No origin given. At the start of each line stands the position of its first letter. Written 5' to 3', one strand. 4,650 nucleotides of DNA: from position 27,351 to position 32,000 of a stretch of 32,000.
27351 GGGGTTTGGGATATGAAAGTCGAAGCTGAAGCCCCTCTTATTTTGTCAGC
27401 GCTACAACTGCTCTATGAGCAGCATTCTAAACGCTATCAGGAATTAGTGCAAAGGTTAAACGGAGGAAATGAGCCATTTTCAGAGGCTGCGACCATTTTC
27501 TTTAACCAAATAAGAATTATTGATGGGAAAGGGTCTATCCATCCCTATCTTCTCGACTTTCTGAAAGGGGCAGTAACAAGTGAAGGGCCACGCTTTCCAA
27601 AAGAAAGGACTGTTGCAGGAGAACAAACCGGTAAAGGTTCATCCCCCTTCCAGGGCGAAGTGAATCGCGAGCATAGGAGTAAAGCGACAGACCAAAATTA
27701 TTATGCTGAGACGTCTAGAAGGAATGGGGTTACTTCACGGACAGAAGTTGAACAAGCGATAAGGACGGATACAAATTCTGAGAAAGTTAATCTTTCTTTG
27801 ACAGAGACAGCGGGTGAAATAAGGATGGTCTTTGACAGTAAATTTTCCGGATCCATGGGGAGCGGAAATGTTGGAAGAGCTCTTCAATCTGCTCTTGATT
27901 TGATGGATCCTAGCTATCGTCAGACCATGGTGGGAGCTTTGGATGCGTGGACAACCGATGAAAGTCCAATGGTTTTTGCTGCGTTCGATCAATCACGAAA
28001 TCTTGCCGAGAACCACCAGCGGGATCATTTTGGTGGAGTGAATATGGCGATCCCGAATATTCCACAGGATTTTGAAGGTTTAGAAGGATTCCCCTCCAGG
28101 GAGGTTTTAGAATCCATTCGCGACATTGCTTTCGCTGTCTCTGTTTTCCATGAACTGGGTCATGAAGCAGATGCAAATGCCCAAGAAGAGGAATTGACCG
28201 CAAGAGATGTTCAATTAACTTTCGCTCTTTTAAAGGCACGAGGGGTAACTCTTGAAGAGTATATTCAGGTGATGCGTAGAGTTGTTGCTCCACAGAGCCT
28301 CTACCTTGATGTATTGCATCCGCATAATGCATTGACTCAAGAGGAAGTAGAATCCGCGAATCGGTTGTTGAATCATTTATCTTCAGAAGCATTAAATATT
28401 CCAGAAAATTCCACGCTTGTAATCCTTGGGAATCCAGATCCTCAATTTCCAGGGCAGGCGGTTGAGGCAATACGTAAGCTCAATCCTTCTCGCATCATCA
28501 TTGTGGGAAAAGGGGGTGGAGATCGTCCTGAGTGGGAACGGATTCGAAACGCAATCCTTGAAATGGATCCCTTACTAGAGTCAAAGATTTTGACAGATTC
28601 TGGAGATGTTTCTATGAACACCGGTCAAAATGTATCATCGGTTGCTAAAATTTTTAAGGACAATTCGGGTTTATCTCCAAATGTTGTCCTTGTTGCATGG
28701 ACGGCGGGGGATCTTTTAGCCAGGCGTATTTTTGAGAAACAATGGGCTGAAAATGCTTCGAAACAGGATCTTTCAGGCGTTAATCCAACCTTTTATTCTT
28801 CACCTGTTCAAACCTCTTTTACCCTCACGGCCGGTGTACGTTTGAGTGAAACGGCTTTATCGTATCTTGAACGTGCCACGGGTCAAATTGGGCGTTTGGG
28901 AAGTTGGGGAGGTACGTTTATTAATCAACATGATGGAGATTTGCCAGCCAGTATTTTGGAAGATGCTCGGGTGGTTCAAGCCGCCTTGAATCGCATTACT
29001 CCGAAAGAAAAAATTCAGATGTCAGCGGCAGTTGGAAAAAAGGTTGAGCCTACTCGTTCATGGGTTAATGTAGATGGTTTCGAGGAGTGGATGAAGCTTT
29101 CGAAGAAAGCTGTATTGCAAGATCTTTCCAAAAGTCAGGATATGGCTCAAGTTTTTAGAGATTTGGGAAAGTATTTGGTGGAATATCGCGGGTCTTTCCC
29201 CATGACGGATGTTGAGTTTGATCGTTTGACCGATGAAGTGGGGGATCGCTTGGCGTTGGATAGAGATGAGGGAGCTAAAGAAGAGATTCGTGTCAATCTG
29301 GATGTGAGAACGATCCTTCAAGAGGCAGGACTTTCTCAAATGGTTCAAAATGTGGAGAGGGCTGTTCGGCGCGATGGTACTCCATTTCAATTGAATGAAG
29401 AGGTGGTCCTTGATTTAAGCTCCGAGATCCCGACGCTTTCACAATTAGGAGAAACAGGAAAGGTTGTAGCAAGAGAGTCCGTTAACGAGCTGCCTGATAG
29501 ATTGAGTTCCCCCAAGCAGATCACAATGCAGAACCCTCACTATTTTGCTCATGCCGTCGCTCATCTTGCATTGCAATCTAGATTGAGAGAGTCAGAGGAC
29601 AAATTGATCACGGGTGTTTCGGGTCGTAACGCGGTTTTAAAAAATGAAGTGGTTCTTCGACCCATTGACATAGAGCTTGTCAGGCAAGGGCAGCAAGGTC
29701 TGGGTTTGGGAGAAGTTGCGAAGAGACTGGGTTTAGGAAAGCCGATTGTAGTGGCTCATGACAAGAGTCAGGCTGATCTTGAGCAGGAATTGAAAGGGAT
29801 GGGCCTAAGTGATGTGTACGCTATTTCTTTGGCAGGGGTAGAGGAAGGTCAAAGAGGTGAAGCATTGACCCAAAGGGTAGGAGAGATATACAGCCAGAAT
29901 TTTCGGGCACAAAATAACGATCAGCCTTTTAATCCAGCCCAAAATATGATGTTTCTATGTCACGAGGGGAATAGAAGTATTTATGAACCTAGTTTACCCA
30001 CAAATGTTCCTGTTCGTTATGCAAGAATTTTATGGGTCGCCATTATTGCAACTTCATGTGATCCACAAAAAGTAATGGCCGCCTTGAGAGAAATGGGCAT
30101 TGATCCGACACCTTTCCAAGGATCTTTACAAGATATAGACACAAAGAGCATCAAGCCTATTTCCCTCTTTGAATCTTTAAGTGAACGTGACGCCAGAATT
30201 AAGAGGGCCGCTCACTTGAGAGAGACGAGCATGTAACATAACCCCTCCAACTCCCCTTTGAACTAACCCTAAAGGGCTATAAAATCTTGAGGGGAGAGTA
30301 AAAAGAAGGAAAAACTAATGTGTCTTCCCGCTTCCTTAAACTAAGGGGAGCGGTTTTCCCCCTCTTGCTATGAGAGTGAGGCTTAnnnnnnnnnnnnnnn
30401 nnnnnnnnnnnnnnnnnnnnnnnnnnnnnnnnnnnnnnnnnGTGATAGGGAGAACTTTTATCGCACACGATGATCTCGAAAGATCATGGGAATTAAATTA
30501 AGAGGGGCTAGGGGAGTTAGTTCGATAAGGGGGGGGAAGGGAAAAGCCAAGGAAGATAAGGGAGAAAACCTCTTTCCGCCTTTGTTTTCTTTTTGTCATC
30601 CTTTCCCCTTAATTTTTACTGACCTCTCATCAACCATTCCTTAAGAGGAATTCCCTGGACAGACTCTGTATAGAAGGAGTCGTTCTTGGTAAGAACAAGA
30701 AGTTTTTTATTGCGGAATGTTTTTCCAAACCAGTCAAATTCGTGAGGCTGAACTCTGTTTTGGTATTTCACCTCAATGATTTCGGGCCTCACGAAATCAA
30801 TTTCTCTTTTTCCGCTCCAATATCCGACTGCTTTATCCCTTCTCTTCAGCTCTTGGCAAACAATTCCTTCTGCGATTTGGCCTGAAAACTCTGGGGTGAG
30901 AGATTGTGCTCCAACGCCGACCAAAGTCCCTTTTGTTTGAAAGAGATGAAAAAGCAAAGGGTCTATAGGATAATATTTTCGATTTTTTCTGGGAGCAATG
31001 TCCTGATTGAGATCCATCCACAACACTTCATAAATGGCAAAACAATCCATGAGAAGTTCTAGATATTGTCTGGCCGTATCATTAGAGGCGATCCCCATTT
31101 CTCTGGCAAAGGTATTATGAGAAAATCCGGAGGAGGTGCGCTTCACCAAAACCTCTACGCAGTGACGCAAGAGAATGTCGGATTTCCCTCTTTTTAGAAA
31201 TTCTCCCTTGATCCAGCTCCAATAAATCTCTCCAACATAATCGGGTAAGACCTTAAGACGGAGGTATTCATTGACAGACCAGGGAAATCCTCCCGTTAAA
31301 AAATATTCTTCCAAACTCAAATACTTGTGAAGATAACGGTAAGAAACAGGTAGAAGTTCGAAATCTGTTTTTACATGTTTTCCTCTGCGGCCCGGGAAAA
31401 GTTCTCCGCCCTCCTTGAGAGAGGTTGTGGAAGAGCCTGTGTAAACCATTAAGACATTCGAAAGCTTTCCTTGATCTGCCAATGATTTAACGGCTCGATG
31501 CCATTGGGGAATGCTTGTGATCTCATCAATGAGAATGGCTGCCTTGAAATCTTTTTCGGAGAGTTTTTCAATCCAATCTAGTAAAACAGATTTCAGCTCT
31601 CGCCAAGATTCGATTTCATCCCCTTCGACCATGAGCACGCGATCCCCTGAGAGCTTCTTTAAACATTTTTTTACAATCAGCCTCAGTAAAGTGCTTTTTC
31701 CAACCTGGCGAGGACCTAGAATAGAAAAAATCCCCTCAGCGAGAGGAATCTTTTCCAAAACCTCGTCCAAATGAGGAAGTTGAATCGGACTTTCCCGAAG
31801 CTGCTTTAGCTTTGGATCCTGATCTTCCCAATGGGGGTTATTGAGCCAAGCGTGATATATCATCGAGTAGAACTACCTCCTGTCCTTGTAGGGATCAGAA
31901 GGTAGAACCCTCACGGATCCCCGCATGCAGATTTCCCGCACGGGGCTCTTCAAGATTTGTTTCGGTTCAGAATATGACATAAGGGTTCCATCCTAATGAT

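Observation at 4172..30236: Two paralogous giant membrane proteins with a shared head and tail and different enzyme cargo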

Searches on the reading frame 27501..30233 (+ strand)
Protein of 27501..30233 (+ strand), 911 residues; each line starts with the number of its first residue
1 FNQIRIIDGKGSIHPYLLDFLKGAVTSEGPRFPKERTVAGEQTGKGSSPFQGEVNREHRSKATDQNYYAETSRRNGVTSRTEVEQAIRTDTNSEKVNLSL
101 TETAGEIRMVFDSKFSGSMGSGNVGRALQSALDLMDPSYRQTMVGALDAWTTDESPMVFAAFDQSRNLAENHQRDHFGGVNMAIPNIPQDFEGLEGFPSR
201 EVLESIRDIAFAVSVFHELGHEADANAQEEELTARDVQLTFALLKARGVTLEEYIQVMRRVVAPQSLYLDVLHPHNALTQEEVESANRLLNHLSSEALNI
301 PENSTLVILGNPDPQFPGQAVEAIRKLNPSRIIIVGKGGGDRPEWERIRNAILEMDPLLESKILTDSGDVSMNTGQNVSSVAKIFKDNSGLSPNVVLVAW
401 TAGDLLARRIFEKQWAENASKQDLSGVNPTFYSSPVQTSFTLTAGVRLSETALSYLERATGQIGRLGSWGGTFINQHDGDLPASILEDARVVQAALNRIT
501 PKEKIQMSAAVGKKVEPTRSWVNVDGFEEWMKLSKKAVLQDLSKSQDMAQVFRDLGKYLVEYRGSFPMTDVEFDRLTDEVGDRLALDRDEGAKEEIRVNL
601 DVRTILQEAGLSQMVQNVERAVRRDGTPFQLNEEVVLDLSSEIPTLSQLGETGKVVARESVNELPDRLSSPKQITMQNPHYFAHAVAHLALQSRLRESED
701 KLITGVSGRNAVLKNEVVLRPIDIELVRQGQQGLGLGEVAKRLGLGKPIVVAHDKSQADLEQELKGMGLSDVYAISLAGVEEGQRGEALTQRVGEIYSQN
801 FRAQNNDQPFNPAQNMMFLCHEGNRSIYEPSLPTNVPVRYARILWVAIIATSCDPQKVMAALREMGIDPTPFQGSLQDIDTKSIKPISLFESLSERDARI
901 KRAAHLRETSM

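Call 42: search_protein_families(library=pfam, proteins=[window:27501-30233:+], max_evalue=0.1)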
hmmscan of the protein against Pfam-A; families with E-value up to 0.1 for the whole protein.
window:27501-30233:+ (911 aa): 2 families
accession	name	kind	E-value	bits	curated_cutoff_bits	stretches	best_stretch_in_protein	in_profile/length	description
PF02698.23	DUF218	-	0.0024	18.2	27.6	1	306-414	3-103/133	DUF218 domain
PF20104.4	DUF6494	-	0.088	13.6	24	0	76-97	18-39/68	Family of unknown function (DUF6494)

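Call 102: search_protein_families(library=ncbifam, proteins=[window:27501-30233:+], max_evalue=0.01)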
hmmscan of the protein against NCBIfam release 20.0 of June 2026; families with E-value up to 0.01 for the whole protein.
window:27501-30233:+ (911 aa): 0 families

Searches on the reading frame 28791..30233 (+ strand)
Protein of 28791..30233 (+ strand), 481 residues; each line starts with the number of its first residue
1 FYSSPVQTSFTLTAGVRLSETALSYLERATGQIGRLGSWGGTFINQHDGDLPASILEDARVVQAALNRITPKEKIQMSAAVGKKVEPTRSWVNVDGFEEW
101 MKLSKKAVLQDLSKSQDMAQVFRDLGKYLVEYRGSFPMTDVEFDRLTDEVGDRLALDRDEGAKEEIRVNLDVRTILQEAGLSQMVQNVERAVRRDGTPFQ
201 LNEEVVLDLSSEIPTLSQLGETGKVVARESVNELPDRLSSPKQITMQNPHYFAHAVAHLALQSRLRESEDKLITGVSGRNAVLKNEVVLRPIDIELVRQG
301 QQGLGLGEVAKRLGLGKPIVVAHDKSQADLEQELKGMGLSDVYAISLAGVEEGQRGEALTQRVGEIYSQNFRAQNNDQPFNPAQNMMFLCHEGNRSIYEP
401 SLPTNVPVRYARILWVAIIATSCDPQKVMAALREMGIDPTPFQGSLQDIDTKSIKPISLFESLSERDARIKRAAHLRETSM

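Call 61: find_homologous_proteins(query=window:28791-30233:+)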
Query window:28791-30233:+: 8000 candidates shared short words with the query, none scored E <= 0.001.

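Call 106: find_related_loci(query=window:28791-30233:+, collection=metagenome_contigs, flank=10000)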
Query window:28791-30233:+ (481 aa) in metagenome_contigs; peptide patterns used: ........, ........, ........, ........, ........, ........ (x = any residue, [..] = any of these).
63 stretches matched a pattern, but none encodes a relative of the query by tblastn (E <= 1e-3).

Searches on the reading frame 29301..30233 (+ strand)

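Call 7: search_protein_families(library=pfam, proteins=[window:29301-30233:+], max_evalue=10)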
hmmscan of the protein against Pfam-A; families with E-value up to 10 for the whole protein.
window:29301-30233:+ (311 aa): 1 family
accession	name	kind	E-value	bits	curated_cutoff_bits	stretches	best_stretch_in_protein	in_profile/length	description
PF09339.16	HTH_IclR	-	0.054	13.7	22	1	125-148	10-33/52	IclR helix-turn-helix domain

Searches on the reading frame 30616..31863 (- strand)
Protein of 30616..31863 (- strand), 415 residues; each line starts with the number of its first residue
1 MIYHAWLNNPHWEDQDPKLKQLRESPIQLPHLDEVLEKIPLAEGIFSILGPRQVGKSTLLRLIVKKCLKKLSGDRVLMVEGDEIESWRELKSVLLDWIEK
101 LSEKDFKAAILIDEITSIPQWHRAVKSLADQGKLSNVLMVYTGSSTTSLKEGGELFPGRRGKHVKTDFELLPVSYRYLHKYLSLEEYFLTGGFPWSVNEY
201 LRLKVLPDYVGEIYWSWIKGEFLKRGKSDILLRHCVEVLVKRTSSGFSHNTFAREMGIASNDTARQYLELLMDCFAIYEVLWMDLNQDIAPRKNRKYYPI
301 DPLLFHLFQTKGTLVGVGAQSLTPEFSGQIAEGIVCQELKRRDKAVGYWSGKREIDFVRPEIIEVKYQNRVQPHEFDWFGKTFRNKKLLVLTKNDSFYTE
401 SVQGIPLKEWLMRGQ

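Call 6: search_protein_families(library=pfam, proteins=[window:30616-31863:-], max_evalue=0.01)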
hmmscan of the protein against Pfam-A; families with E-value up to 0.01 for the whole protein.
window:30616-31863:- (415 aa): 7 families
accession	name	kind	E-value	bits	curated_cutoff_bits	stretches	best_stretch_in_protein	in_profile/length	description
PF13173.12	AAA_14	-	8e-21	74.8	27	1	45-176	4-126/129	AAA domain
PF13635.12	DUF4143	-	7e-13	49.1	28.1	1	231-366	15-158/160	Domain of unknown function (DUF4143)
PF25199.1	nSTAND_NTPase5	-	2.1e-05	24.8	34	1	28-134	21-125/145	Novel STAND NTPase 5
PF13191.12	AAA_16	-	0.0003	21.8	32.6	1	30-130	10-103/167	AAA ATPase domain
PF00004.35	AAA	-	0.00099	20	21.2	1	48-122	3-73/131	ATPase family associated with various cellular activities (AAA)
PF01637.24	ATPase_2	-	0.003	17.8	33.2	0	45-70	22-46/225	ATPase domain predominantly from Archaea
PF09818.15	ABC_ATPase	-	0.0057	16.2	23.2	0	25-75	62-112/283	P-loop domain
